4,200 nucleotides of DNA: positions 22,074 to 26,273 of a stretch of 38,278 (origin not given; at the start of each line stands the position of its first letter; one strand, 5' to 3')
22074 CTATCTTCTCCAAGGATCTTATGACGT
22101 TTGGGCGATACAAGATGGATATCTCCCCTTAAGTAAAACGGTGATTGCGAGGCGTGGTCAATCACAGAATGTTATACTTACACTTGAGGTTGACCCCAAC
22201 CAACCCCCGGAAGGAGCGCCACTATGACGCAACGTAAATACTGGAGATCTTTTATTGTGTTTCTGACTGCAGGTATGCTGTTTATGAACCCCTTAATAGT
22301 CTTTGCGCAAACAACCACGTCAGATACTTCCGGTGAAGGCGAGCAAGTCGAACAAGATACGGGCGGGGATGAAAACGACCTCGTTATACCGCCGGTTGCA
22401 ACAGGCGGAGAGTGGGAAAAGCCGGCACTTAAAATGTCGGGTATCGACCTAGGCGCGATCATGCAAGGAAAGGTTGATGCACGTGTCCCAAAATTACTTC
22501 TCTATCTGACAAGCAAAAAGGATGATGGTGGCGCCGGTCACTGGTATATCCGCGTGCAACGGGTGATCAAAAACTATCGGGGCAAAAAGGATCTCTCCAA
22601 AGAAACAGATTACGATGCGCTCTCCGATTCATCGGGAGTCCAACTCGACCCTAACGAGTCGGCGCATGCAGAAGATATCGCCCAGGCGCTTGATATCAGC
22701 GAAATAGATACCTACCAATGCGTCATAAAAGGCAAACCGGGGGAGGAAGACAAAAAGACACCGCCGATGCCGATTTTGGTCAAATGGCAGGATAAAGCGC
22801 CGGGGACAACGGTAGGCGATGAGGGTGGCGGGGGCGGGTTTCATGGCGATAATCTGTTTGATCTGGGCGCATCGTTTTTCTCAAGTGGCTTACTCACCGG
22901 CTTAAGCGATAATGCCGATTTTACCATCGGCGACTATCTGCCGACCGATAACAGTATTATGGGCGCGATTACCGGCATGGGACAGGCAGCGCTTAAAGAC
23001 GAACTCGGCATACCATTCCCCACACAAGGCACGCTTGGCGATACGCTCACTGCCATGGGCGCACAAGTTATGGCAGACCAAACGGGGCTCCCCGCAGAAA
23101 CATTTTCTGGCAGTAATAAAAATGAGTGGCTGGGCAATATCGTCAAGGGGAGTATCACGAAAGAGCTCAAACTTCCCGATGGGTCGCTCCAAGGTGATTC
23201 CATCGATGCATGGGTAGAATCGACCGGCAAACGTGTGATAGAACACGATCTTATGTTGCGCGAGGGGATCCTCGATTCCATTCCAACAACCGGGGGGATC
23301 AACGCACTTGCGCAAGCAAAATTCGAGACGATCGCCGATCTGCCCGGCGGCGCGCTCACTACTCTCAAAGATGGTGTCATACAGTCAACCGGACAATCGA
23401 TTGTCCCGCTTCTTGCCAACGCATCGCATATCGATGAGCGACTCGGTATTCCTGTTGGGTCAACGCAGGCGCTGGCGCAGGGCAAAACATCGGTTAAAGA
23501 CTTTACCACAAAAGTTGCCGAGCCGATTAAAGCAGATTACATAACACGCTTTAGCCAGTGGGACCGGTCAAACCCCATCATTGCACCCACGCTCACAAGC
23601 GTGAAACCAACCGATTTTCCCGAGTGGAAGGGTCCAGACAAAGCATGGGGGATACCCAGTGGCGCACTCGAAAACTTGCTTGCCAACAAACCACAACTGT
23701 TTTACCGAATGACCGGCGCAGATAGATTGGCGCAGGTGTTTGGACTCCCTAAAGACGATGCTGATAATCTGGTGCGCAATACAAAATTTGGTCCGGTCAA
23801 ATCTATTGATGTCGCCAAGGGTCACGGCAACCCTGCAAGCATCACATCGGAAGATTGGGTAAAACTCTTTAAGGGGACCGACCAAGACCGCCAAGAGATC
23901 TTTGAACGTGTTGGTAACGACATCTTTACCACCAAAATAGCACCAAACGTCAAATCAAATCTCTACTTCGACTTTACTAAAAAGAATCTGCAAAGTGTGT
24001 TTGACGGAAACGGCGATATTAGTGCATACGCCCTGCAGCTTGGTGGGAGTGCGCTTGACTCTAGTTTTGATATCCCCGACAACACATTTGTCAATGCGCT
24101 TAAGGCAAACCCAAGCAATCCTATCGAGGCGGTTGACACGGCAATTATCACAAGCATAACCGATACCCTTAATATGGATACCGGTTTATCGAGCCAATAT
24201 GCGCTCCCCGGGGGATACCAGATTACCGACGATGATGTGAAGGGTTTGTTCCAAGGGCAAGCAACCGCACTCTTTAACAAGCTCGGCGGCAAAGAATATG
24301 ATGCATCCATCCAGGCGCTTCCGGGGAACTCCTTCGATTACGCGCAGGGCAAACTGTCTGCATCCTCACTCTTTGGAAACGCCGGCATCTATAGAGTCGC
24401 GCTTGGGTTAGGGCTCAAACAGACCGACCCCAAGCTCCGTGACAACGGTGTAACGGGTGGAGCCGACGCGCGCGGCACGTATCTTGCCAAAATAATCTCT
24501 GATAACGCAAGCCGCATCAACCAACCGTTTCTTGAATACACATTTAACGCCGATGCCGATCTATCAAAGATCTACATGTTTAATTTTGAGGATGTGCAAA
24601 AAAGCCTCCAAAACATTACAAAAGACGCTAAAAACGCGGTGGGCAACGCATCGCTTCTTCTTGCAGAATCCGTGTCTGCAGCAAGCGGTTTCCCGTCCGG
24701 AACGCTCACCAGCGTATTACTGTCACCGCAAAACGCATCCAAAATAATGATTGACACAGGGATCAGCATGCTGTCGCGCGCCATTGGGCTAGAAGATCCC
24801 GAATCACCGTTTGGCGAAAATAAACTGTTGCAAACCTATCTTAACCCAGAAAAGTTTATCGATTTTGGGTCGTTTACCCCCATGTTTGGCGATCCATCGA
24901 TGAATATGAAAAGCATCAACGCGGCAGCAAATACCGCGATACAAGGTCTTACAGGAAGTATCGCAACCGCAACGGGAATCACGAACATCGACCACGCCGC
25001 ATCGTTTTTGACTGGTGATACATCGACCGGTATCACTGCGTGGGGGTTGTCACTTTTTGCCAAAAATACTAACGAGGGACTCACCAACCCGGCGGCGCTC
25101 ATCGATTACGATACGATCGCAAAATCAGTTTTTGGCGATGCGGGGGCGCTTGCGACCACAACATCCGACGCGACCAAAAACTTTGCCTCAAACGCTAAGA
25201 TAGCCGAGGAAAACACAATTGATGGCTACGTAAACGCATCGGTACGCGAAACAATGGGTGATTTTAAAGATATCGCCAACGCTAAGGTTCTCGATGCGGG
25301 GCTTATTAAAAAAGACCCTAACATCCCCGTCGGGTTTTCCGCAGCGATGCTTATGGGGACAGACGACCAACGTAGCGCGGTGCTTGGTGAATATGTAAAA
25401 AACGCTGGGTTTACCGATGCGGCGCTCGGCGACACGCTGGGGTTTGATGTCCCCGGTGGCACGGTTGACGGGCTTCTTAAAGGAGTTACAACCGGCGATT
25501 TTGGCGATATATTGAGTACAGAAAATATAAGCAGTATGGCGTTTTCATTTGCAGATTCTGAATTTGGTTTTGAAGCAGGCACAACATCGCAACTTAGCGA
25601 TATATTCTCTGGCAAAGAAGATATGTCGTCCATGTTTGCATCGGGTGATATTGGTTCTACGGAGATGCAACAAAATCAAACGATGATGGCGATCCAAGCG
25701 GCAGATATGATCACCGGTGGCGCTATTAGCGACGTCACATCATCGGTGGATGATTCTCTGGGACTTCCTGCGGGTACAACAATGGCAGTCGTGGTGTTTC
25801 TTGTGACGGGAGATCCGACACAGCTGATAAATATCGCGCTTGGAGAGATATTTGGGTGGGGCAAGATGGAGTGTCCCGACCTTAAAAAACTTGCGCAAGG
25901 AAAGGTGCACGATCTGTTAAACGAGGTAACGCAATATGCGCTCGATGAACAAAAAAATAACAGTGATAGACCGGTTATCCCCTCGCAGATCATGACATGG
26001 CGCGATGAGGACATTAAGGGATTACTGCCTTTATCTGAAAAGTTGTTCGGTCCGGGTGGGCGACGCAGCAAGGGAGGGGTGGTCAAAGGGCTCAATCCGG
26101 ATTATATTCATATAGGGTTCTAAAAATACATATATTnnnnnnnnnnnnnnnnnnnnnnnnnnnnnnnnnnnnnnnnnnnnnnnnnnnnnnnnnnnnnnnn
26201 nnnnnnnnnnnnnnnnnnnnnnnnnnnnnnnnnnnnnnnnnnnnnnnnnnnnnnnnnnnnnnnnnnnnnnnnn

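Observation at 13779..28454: Fifteen-kb T4SS-like locus lacking relaxase, coupling protein and VirB6/8/9/10 but rich in wall-remodelling and surface proteins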

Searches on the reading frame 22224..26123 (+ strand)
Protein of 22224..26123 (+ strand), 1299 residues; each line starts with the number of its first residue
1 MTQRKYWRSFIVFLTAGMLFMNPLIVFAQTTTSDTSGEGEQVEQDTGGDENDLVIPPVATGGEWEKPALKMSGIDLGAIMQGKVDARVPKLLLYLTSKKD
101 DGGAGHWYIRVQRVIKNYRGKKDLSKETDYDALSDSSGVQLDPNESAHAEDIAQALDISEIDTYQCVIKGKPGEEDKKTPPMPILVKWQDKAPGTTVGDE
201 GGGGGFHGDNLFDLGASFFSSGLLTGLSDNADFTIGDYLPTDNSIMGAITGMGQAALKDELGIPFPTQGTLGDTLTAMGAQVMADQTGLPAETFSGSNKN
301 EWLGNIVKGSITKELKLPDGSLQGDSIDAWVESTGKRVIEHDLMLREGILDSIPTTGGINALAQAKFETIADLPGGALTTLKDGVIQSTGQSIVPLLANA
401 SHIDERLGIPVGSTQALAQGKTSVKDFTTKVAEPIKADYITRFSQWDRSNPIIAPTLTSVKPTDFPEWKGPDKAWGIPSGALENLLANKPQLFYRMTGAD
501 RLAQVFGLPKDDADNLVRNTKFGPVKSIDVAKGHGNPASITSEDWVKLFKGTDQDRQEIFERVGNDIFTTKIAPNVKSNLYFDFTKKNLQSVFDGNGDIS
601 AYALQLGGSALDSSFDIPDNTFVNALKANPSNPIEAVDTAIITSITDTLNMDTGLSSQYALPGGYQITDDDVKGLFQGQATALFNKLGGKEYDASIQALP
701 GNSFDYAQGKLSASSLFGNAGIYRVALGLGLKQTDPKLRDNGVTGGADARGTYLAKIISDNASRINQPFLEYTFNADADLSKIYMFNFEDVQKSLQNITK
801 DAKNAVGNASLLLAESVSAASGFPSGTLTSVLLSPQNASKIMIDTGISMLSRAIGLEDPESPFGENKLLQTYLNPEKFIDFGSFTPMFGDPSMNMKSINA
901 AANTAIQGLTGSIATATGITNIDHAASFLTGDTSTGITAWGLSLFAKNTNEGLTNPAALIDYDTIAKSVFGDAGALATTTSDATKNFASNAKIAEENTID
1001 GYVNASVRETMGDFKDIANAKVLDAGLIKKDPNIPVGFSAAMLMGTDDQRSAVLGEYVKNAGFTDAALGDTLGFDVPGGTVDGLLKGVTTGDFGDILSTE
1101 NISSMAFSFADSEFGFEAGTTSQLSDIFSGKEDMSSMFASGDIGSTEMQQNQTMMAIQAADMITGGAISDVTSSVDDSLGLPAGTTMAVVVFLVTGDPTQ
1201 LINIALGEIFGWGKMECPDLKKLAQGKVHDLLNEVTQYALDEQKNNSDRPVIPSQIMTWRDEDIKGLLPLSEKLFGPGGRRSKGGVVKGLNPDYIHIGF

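Call 5: search_protein_families(library=pfam, proteins=[window:22224-26123:+], max_evalue=0.01)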
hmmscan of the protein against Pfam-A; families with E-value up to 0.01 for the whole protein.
window:22224-26123:+ (1299 aa): 0 families

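Call 23: search_protein_families(library=pfam, proteins=[window:22224-26123:+], max_evalue=10)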
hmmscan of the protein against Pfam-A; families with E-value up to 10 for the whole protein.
window:22224-26123:+ (1299 aa): 0 families

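Call 41: find_homologous_proteins(query=window:22224-26123:+, max_evalue=0.00001)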
Query window:22224-26123:+ (1299 aa): 4 proteins with E <= 0.00001 among 8000 candidates.
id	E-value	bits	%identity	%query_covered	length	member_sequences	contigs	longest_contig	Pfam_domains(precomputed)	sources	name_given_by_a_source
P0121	0.0e+0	2895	100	100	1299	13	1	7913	-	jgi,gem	-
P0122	0.0e+0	2523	90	96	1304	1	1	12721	-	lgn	-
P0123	0.0e+0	1407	51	99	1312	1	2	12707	-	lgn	-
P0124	6.3e-129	450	30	95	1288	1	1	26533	-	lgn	-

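Call 42: find_encoding_contigs(protein=P0122, flank=10000, max_places=2)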
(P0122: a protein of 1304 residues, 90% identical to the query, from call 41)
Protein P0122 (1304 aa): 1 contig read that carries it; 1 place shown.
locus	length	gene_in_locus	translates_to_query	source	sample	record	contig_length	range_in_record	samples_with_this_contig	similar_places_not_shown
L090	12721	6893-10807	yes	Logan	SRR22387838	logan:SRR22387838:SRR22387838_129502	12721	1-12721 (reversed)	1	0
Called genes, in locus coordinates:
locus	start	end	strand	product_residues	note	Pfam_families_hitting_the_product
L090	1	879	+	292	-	?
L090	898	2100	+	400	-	PF01464:SLT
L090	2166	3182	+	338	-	-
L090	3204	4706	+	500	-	-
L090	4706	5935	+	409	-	PF05257:CHAP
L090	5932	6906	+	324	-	-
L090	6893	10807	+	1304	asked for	-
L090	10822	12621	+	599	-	-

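Call 51: search_solved_structures(query=A1, max_evalue=10, show_alignments=2)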
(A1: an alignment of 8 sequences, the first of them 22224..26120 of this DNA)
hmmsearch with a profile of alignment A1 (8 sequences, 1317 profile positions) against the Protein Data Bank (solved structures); distinct sequences matched with E-value up to 10: 2.
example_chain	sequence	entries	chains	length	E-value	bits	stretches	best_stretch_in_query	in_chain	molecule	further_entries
6s6q_A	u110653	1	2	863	0.28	12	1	315-370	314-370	LRR receptor-like serine/threonine-protein kinase GSO1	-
3j3v_6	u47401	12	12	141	0.6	10.9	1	1150-1208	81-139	50S ribosomal protein L11 | 50S ribosomal protein uL11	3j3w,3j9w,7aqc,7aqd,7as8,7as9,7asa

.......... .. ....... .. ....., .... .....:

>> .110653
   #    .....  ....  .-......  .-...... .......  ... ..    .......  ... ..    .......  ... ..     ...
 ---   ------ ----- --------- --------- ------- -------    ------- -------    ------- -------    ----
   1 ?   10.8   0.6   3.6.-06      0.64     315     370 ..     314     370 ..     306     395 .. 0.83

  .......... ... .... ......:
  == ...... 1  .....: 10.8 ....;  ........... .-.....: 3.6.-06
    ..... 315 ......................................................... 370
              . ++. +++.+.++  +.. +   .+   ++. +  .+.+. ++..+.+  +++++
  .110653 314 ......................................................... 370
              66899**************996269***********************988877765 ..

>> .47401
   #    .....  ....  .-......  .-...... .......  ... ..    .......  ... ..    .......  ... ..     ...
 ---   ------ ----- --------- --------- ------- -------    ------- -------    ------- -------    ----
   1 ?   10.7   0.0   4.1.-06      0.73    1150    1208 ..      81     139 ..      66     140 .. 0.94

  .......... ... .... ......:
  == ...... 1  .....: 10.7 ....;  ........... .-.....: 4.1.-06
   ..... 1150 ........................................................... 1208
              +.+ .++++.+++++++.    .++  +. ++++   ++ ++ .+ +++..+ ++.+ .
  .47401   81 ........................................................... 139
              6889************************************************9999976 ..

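Call 52: find_homologous_proteins(query=A1, max_evalue=0.00001)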
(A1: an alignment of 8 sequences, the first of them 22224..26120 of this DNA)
Query A1 (8 sequences) (1299 aa, profile of the alignment): 4 proteins with E <= 0.00001 among 8000 candidates.
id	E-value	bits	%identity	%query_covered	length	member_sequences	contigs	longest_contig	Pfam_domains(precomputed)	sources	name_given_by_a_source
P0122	0.0e+0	1944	90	96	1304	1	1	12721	-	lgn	-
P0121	0.0e+0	1911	100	100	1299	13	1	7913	-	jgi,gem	-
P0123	0.0e+0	1828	51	99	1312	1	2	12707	-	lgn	-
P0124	0.0e+0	1658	30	95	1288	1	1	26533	-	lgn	-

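Call 82: predict_structure(alignment_id=A3)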
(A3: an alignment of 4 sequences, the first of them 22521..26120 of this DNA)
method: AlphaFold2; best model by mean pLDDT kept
length: 1200 residues; sequences in the alignment: 4
mean_pLDDT: 43.4   pTM: 0.38
mean pLDDT of the five models: 43.4, 39.8, 39.7, 39.3, 38.0
residues with pLDDT >= 90: 0; 70-90: 54; 50-70: 312; < 50: 834
segments of 3 or more residues with pLDDT < 50: 1-236, 238-240, 242-250, 253-409, 422-512, 514-517, 552-566, 579-619, 631-637, 639-648, 676-687, 717-728, 732-745, 753-804, 830-832, 973-975, 989-998, 1066-1200
pLDDT, mean of each block of 10 residues (from residue 1): 23 22 24 23 23 25 41 35 32 22 22 22 22 24 28 34 32 40 42 42 40 37 40 47 46 43 45 29 25 29 35 40 36 34 28 24 27 38 41 45 43 56 41 34 36 36 39 31 32 36 42 49 60 57 60 42 47 56 40 34 28 38 56 45 38 64 70 49 48 71 61 52 43 44 48 45 39 35 25 34 49 53 58 50 57 61 67 68 74 71 59 65 65 70 67 70 68 53 61 42 57 58 64 66 55 52 45 36 45 44 33 36 42 41 37 29 39 38 30 24
secondary structure, 60 per line:
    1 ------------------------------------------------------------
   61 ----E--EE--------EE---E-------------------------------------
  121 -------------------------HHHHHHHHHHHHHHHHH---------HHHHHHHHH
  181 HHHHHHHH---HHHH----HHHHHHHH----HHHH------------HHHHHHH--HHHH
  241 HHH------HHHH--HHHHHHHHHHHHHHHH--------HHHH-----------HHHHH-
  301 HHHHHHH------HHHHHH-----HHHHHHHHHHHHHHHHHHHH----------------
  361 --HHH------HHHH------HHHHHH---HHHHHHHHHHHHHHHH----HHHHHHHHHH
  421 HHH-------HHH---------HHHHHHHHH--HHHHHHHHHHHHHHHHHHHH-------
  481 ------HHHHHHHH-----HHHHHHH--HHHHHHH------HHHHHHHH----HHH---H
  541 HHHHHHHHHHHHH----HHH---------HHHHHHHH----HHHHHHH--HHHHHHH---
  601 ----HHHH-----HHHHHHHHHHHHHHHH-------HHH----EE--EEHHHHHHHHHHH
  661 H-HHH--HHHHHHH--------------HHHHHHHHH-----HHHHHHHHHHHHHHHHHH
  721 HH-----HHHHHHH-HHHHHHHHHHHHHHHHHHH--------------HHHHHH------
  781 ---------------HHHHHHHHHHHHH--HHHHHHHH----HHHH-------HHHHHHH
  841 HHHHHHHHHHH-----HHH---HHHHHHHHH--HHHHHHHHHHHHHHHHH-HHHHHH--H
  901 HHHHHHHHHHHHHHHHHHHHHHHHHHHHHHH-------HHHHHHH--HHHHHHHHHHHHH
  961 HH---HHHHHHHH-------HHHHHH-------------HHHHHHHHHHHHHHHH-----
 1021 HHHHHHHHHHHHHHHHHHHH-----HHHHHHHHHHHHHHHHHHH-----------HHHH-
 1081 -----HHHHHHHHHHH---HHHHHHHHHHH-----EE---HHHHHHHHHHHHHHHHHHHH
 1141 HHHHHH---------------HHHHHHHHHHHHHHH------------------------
elements in order (helices of 4 or more, strands of 3 or more residues): H146-162 H172-188 H192-195 H200-207 H212-215 H228-234 H237-243 H250-253 H256-271 H280-283 H295-299 H301-307 H314-319 H325-344 H372-375 H382-387 H391-406 H411-423 H443-451 H454-473 H487-494 H500-506 H509-515 H522-529 H540-553 H570-577 H582-588 H591-597 H605-608 H614-629 H650-661 H668-674 H689-697 H703-722 H728-734 H736-754 H769-774 H796-808 H811-818 H823-826 H834-851 H863-871 H874-890 H892-897 H900-931 H939-945 H948-962 H966-973 H981-986 H1000-1015 H1021-1040 H1046-1064 H1076-1079 H1086-1096 H1100-1110 H1121-1146 H1162-1176

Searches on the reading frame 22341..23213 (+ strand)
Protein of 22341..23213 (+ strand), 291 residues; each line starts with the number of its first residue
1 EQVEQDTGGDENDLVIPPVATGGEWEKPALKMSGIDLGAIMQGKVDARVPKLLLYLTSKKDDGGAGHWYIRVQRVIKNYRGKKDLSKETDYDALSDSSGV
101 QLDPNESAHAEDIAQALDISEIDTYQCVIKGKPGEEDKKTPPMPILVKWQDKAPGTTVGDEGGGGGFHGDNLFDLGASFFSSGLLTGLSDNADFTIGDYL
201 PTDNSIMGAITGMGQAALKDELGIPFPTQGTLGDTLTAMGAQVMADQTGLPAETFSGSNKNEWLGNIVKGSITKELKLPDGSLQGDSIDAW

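Call 63: predict_structure(alignment_id=A2)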
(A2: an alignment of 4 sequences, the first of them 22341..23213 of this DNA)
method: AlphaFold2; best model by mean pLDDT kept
length: 291 residues; sequences in the alignment: 4
mean_pLDDT: 42.8   pTM: 0.26
mean pLDDT of the five models: 42.8, 42.2, 42.1, 41.9, 41.3
residues with pLDDT >= 90: 0; 70-90: 21; 50-70: 61; < 50: 209
segments of 3 or more residues with pLDDT < 50: 1-48, 58-66, 73-124, 140-231
pLDDT, mean of each block of 10 residues (from residue 1): 26 30 32 43 46 51 46 45 43 35 26 32 48 49 36 28 23 26 28 29 35 44 45 53 59 65 68 77 72 66
secondary structure, 60 per line:
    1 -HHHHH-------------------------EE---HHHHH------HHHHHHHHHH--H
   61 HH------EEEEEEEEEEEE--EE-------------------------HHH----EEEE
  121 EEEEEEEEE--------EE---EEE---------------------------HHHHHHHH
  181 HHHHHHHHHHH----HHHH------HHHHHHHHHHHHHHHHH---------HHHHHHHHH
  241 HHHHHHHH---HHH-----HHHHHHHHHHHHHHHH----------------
elements in order: H2-6 H37-41 H48-57 E69-80 E117-129 E143-145 H173-191 H196-199 H206-222 H232-248 H260-275
